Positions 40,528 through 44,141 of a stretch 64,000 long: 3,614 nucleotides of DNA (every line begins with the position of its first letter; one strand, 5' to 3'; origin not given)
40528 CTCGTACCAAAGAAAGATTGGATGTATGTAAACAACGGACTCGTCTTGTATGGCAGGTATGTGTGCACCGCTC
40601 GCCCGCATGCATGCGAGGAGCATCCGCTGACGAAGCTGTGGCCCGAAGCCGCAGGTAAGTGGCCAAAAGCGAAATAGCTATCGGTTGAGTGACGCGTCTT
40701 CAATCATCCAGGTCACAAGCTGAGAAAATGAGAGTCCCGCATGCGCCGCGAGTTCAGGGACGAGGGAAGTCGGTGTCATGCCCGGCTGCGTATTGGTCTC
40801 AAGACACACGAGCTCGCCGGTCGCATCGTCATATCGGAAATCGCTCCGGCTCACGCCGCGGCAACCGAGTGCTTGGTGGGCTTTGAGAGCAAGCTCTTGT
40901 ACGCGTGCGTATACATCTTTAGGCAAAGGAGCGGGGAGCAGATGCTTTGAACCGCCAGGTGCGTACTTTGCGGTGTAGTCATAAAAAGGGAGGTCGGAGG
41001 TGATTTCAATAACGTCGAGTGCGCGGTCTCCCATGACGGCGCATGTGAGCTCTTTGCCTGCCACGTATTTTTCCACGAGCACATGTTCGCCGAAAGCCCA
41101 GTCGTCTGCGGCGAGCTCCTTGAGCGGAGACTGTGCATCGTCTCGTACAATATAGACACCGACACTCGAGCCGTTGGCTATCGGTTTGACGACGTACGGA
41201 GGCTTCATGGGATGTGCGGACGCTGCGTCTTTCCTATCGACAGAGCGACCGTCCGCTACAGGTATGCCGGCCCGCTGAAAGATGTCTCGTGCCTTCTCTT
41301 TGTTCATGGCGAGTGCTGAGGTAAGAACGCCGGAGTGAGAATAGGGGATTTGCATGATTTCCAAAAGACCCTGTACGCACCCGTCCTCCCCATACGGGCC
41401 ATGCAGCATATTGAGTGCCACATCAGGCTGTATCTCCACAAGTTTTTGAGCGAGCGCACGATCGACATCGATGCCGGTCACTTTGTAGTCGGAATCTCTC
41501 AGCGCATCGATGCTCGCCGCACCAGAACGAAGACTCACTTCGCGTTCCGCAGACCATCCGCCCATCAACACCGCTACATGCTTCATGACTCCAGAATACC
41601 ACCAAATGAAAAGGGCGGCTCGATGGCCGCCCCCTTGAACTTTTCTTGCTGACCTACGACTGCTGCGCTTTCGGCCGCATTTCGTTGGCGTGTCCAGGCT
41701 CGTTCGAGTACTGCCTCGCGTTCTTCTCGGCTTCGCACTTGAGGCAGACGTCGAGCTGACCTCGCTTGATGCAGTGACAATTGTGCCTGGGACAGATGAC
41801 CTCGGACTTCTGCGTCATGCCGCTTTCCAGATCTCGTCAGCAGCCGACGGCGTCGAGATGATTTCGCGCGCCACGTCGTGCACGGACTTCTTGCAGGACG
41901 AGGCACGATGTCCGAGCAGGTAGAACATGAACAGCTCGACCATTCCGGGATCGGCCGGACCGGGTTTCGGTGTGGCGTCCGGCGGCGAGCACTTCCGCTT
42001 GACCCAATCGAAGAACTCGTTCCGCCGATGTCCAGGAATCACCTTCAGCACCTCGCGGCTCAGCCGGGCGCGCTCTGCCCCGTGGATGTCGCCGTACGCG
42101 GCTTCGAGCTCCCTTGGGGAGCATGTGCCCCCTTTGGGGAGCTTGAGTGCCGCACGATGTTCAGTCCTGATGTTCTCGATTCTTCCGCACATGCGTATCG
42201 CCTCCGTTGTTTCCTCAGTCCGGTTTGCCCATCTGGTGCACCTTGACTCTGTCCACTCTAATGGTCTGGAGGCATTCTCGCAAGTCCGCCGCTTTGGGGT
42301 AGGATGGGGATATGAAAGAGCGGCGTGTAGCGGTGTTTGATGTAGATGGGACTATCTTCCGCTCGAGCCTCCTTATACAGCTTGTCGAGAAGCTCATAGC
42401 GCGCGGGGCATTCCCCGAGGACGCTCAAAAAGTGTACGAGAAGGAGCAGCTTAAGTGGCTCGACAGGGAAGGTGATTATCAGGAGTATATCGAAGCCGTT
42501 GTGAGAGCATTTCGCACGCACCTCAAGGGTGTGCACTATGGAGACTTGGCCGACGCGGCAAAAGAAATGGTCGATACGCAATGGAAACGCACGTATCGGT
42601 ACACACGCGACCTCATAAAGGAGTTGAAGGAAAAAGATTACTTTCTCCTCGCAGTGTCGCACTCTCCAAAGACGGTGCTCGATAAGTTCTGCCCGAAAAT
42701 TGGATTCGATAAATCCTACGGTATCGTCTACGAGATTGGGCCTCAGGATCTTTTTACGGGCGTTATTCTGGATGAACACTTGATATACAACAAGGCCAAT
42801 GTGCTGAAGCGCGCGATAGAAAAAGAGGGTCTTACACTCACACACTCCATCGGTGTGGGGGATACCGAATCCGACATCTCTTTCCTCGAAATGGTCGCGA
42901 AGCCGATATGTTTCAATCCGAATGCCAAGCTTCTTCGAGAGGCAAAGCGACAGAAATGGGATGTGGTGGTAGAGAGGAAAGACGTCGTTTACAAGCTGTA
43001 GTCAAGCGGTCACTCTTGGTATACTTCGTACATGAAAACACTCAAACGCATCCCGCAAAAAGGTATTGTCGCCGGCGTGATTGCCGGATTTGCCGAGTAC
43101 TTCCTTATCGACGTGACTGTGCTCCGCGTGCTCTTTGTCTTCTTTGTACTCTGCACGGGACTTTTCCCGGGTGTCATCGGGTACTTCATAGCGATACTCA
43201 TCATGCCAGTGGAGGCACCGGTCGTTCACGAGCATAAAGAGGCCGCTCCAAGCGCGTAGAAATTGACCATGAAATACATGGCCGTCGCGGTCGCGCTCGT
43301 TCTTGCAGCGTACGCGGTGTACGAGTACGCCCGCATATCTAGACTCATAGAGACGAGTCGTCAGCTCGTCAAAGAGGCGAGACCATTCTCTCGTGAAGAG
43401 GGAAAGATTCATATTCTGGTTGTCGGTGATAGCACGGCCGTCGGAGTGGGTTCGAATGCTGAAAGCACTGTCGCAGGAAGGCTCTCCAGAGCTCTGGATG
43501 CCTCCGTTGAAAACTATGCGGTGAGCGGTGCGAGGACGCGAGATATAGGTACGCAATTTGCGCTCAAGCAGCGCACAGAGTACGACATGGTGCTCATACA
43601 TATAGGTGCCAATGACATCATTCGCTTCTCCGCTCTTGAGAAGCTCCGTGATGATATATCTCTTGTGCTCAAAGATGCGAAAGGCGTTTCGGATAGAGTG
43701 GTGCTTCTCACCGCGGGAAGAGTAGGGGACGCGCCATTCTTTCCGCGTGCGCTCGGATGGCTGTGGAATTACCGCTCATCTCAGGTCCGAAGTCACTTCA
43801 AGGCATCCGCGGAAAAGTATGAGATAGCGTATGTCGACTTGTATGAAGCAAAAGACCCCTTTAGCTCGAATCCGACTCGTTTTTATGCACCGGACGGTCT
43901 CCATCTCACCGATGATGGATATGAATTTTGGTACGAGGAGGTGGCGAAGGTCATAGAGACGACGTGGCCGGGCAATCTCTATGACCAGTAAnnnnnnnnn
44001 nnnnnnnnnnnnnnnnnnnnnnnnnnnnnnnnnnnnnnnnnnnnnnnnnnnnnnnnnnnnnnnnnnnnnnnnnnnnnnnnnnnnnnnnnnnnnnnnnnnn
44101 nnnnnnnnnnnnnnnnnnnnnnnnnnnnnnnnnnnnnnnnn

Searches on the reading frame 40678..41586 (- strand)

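Call 13: search_protein_families(library=pfam, proteins=[window:40678-41586:-], max_evalue=0.01)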
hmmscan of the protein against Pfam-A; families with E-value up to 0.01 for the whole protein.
window:40678-41586:- (302 aa): 7 families
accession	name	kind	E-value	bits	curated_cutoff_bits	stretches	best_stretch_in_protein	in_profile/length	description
PF07478.18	Dala_Dala_lig_C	-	9.4e-47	159.6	24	1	103-296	2-204/204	D-ala D-ala ligase C-terminus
PF01820.27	Dala_Dala_lig_N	-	3e-20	73.4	34.6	2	51-83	87-119/121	D-ala D-ala ligase N-terminus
PF02786.22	CPSase_L_D2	-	1.2e-07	31.9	19.8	1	96-266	2-178/211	Carbamoyl-phosphate synthase L chain, ATP binding domain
PF01071.24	GARS_A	-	7.9e-06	26.3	27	1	95-187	2-101/194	Phosphoribosylglycinamide synthetase, ATP-grasp (A) domain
PF02222.28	ATP-grasp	-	0.00017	21.7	27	1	103-245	3-142/179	ATP-grasp domain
PF13535.11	ATP-grasp_4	-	0.00045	20.3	27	1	129-253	3-138/160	ATP-grasp domain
PF02655.19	ATP-grasp_3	-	0.004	17.7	23.2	1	95-265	3-154/160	ATP-grasp domain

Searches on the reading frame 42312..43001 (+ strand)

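Call 13: search_protein_families(library=pfam, proteins=[window:42312-43001:+], max_evalue=0.01)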
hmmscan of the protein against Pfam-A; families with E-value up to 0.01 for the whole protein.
window:42312-43001:+ (229 aa): 4 families
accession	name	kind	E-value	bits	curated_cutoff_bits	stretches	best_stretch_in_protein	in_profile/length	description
PF12710.13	HAD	-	1.1e-15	59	27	1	7-193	1-189/189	haloacid dehalogenase-like hydrolase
PF00702.32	Hydrolase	-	4.1e-10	40.8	26.4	1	5-193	2-188/191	haloacid dehalogenase-like hydrolase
PF13419.12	HAD_2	-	3.5e-07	30.9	23.8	1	8-189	2-165/178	Haloacid dehalogenase-like hydrolase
PF08282.18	Hydrolase_3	-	0.001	19.3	20.9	0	160-201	187-228/255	haloacid dehalogenase-like hydrolase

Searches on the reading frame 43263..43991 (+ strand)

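Call 13: search_protein_families(library=pfam, proteins=[window:43263-43991:+], max_evalue=0.01)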
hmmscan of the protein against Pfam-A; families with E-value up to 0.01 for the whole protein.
window:43263-43991:+ (242 aa): 4 families
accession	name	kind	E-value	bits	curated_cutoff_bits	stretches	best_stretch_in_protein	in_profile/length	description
PF13472.12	Lipase_GDSL_2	-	5.6e-23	82.8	32.9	1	53-221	1-177/178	GDSL-like Lipase/Acylhydrolase family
PF00657.28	Lipase_GDSL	-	2.2e-16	61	23.6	1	51-227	1-208/208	GDSL-like Lipase/Acylhydrolase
PF04311.20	DUF459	-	1e-05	25.4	27.2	1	50-122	1-75/197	Protein of unknown function (DUF459)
PF16822.11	ALGX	-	0.00046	20.4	26.5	0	47-90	200-239/268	SGNH hydrolase-like domain, acetyltransferase AlgX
